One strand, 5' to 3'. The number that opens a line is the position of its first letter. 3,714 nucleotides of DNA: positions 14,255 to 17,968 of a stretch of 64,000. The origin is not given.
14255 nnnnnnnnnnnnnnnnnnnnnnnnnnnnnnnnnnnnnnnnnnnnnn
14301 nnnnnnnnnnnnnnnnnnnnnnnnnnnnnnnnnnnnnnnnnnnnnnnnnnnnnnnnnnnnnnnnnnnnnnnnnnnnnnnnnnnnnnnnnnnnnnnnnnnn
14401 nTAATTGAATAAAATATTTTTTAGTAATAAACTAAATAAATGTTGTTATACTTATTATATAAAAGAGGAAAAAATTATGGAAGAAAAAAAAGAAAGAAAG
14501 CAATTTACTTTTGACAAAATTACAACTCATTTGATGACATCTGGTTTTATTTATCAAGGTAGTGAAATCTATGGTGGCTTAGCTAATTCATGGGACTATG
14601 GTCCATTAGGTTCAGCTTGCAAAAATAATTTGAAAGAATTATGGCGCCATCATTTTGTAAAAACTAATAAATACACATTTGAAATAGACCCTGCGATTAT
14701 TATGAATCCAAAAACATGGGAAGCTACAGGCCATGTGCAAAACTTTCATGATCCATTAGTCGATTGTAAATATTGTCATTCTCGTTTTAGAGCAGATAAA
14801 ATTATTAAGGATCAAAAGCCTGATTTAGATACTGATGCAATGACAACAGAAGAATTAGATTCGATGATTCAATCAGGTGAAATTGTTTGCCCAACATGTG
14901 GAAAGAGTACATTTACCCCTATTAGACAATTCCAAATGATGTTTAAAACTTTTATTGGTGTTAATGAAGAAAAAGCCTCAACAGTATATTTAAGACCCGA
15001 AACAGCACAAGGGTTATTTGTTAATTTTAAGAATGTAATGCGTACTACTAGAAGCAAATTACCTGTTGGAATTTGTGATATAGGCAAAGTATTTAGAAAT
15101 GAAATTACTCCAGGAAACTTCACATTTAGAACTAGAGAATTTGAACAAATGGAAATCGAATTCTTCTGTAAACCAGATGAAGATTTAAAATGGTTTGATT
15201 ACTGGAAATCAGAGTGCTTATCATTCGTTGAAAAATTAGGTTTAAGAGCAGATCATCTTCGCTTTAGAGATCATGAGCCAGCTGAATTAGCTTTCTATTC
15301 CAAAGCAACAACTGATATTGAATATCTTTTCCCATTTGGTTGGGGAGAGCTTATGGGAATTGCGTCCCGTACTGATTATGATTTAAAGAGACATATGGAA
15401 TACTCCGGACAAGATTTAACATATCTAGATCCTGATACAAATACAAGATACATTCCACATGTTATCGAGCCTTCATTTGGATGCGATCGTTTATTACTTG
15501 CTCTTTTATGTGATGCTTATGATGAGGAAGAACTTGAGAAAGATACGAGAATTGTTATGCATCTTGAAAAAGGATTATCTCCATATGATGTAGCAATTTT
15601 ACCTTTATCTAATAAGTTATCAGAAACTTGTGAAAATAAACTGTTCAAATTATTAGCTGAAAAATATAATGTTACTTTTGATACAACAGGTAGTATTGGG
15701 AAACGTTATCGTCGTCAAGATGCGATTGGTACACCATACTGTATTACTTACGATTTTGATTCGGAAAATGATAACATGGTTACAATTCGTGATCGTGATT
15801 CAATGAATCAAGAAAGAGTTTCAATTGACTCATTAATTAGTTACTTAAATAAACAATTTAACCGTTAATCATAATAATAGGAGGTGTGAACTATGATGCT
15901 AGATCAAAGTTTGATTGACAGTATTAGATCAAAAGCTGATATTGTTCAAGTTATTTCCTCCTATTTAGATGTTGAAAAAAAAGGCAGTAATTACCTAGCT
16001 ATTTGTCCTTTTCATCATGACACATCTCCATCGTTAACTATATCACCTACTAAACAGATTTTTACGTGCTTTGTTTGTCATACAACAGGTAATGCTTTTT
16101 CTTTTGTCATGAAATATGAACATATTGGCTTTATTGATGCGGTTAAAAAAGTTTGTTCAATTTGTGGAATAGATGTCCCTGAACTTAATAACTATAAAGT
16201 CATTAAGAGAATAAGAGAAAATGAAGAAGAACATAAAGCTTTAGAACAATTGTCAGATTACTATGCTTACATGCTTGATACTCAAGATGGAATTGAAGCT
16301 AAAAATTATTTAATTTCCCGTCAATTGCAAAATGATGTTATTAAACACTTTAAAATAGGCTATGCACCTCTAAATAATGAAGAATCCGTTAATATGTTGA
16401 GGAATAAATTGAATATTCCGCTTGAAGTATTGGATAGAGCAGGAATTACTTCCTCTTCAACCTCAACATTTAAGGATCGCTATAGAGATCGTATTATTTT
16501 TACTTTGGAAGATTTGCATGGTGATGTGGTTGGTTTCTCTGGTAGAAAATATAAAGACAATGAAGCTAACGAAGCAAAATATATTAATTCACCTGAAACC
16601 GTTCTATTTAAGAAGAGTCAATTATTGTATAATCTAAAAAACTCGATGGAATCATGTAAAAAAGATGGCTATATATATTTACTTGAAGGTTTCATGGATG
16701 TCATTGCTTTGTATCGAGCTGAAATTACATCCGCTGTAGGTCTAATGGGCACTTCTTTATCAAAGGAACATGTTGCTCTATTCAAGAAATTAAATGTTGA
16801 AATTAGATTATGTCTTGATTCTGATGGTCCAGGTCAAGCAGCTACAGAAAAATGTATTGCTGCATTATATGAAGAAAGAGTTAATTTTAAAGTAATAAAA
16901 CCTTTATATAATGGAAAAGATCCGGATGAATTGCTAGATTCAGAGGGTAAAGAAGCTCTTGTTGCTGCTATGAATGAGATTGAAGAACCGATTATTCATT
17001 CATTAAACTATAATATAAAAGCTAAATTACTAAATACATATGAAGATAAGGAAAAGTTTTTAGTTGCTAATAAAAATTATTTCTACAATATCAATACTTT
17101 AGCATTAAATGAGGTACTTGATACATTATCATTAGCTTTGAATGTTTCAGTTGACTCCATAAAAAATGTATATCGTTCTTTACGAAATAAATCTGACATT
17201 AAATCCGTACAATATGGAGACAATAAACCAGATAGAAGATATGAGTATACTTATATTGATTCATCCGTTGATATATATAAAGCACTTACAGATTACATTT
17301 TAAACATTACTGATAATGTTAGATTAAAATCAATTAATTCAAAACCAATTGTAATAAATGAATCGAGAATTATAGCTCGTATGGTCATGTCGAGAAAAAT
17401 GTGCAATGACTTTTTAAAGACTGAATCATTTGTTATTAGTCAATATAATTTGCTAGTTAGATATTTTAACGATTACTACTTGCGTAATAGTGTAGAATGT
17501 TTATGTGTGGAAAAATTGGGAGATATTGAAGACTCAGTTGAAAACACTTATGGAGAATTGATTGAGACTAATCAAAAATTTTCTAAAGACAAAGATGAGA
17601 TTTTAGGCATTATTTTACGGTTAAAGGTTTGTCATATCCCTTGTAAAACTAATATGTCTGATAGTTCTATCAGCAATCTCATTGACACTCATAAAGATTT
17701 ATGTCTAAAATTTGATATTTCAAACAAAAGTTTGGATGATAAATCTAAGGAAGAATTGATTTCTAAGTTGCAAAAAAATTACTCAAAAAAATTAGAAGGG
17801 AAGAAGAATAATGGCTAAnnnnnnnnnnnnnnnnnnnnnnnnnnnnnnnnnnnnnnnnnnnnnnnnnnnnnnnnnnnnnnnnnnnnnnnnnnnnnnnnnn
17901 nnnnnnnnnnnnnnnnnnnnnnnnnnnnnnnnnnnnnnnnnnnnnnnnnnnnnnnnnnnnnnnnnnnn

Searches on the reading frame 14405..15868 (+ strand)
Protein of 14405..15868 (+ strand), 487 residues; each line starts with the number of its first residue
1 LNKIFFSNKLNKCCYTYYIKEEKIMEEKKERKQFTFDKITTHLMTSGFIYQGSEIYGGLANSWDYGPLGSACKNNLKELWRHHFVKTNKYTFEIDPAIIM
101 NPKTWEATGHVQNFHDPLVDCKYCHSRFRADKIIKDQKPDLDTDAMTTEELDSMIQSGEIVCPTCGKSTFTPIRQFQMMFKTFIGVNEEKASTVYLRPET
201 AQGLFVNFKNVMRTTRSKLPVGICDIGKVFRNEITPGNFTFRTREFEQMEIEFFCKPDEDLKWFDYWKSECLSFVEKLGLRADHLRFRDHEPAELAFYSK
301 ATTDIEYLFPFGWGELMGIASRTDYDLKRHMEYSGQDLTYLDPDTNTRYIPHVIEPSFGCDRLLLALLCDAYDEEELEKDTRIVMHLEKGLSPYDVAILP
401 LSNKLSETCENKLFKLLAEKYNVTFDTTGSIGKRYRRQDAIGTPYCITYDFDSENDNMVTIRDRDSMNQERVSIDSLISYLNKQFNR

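Call 48: search_protein_families(library=pfam, proteins=[window:14405-15868:+], max_evalue=0.00001)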
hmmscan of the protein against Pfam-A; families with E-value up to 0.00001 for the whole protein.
window:14405-15868:+ (487 aa): 2 families
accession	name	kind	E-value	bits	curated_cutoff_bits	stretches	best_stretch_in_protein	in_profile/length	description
PF03129.25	HGTP_anticodon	-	1e-18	67.7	21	1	395-483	1-93/94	Anticodon binding domain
PF00587.30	tRNA-synt_2b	-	8.6e-12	45.9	29.3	1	188-368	5-176/179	tRNA synthetase class II core domain (G, H, P, S and T)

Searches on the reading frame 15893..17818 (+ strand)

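Call 48: search_protein_families(library=pfam, proteins=[window:15893-17818:+], max_evalue=0.00001)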
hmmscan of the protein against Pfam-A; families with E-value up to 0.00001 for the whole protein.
window:15893-17818:+ (641 aa): 5 families
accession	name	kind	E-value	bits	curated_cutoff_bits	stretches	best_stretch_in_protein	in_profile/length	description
PF08275.17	DNAG_N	-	6.2e-34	117.3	26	1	123-250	1-126/128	DNA primase catalytic core, N-terminal domain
PF01807.25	Zn_ribbon_DnaG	-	1.2e-32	112.1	24.9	1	5-97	3-95/98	CHC2 zinc finger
PF13155.12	Toprim_2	-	3.4e-18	66.2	22.1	1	262-348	1-88/88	Toprim-like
PF13662.12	Toprim_4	-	8.2e-14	52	25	1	260-335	2-84/85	Toprim domain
PF01751.28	Toprim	-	1.6e-06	28.6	23.1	1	261-327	2-86/96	Toprim domain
